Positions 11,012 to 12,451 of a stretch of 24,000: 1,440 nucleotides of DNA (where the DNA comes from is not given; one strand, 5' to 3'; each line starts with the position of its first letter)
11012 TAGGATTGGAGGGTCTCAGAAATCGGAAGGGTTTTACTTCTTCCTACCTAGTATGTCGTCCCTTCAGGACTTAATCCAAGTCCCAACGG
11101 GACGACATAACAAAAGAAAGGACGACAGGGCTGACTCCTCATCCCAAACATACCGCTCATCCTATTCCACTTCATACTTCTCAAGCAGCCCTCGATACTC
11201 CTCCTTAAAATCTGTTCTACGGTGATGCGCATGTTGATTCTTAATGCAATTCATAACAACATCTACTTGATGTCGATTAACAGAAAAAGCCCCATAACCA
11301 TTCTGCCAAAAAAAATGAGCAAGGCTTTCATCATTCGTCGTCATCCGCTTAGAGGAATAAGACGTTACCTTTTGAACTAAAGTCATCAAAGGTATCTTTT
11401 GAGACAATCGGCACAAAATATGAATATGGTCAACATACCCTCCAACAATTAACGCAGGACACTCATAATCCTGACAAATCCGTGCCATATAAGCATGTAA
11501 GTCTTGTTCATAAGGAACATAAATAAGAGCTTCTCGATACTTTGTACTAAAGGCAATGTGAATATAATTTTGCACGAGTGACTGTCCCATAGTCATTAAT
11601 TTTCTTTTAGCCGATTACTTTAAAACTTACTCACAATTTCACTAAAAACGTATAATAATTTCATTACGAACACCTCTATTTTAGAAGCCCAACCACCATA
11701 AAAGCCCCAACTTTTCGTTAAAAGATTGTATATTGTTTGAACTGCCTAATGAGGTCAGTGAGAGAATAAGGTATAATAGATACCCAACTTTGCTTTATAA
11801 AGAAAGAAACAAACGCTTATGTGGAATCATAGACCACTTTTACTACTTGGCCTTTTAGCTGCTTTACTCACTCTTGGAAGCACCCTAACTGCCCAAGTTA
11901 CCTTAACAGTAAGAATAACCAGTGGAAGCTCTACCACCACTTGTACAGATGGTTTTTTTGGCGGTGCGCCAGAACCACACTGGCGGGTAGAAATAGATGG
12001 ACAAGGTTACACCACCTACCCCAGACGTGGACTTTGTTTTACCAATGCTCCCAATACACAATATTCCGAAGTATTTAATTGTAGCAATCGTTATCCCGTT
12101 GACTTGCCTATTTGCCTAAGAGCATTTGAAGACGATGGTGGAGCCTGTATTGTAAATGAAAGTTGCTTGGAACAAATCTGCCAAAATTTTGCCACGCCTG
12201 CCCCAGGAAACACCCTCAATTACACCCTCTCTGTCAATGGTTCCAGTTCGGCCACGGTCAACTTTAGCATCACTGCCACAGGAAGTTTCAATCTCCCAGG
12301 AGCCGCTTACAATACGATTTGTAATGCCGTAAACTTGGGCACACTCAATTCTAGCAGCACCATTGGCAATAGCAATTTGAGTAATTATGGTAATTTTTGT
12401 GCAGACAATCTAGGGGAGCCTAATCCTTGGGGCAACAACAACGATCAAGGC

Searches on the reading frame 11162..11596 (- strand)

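Call 16: search_protein_families(library=pfam, proteins=[window:11162-11596:-], max_evalue=0.001)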
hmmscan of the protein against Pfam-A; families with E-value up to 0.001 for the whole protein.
window:11162-11596:- (144 aa): 1 family
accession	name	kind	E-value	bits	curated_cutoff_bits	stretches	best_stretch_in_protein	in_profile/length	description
PF01797.21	Y1_Tnp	-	3.2e-22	79.3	23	1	9-121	4-121/121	Transposase IS200 like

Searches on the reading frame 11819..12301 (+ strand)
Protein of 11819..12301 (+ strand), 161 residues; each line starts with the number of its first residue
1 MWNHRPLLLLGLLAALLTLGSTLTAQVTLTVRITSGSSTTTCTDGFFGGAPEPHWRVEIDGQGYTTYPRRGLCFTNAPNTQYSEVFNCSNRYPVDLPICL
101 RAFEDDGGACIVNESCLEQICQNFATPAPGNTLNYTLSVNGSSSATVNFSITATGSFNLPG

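Call 9: search_protein_families(library=pfam, proteins=[window:11819-12301:+], max_evalue=10)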
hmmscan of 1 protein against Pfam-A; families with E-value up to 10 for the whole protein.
window:11819-12301:+ (161 aa): 0 families

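Call 58: find_homologous_proteins(query=window:11894-12301:+, max_evalue=0.001)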
Query window:11894-12301:+ (136 aa): 6 proteins with E <= 0.001 among 27 candidates.
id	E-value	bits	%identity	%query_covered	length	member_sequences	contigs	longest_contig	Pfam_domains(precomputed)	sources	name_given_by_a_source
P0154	2.8e-63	230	73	100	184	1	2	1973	-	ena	-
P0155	1.0e-57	212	67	100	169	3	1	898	-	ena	-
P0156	3.5e-57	210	66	100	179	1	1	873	-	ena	-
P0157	4.5e-42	161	57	100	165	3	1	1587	-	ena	-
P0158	2.6e-37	146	57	97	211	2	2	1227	-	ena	-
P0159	2.1e-32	130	79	52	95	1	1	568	-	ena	-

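Call 65: predict_structure(alignment_id=A4)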
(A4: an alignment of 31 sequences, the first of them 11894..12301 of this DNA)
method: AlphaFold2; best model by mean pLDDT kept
length: 136 residues; sequences in the alignment: 31
mean_pLDDT: 94.8   pTM: 0.87
mean pLDDT of the five models: 94.8, 94.2, 94.1, 93.9, 93.5
residues with pLDDT >= 90: 117; 70-90: 16; 50-70: 3; < 50: 0
segments of 3 or more residues with pLDDT < 50: none
pLDDT, mean of each block of 10 residues (from residue 1): 98 90 85 98 92 97 97 98 91 98 98 98 98 83
secondary structure, 60 per line:
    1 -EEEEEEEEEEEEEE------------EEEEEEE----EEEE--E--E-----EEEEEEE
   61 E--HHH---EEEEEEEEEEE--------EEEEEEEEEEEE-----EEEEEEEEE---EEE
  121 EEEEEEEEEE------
elements in order: E2-15 E28-34 E39-42 E54-61 E70-80 E89-100 E106-114 E118-130

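Call 68: fold_search(model_id=the predicted structure, library=pdb)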
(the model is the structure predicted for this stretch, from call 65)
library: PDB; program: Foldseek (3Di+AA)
matches with E <= 10: 584; with E <= 0.001: 11
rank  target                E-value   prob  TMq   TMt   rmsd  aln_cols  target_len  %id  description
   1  7alk_A                1.2e-04  1.00  0.56  0.37   5.4       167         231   12  Structure of Drosophila C2-DSL-EGF1 (released 2021-08-04)
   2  4xl1_E                3.3e-04  1.00  0.48  0.32   7.4       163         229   10  Complex of Notch1 (EGF11-13) bound to Delta-like 4 (N-EGF1) (released 2015-03-04)
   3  4xl1_B                3.7e-04  1.00  0.49  0.34   6.6       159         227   11  Complex of Notch1 (EGF11-13) bound to Delta-like 4 (N-EGF1) (released 2015-03-04)
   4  4xlw_H                5.0e-04  1.00  0.49  0.30   5.8       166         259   11  Complex of Notch1 (EGF11-13) bound to Delta-like 4 (N-EGF2) (released 2015-03-04)
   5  4cc0_B                6.5e-04  1.00  0.49  0.30   6.0       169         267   12  Notch ligand, Jagged-1, contains an N-terminal C2 domain (released 2013-11-27)
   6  4xlw_B                6.9e-04  1.00  0.49  0.30   5.8       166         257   11  Complex of Notch1 (EGF11-13) bound to Delta-like 4 (N-EGF2) (released 2015-03-04)
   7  4xlw_D                7.3e-04  1.00  0.48  0.30   7.3       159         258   11  Complex of Notch1 (EGF11-13) bound to Delta-like 4 (N-EGF2) (released 2015-03-04)
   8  5ixc_A                8.1e-04  1.00  0.45  0.12   6.5       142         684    9  Human GIVD cytosolic phospholipase A2 in complex with Methyl gamma-Linolenyl Fluorophosphonate (released 2016-06-08)
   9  4cc0_A                8.5e-04  1.00  0.50  0.27   5.8       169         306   12  Notch ligand, Jagged-1, contains an N-terminal C2 domain (released 2013-11-27)
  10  5mvx                  9.0e-04  1.00  0.51  0.28   7.1       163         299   12  Human DLL4 C2-EGF3 (released 2017-06-14)
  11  5mwf_A                9.4e-04  1.00  0.51  0.29   8.4       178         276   13  Human Jagged2 C2-EGF2 (released 2017-06-14)
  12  4cbz_B                1.0e-03  1.00  0.46  0.30   6.0       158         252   12  Notch ligand, Jagged-1, contains an N-terminal C2 domain (released 2013-11-27)
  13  4cbz_A                1.0e-03  1.00  0.46  0.26   6.0       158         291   12  Notch ligand, Jagged-1, contains an N-terminal C2 domain (released 2013-11-27)
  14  5mw7                  1.2e-03  1.00  0.43  0.24   8.7       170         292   10  Human Jagged2 C2-EGF3 (released 2017-06-14)
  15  5mwf_B                1.4e-03  1.00  0.48  0.28   8.7       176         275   14  Human Jagged2 C2-EGF2 (released 2017-06-14)
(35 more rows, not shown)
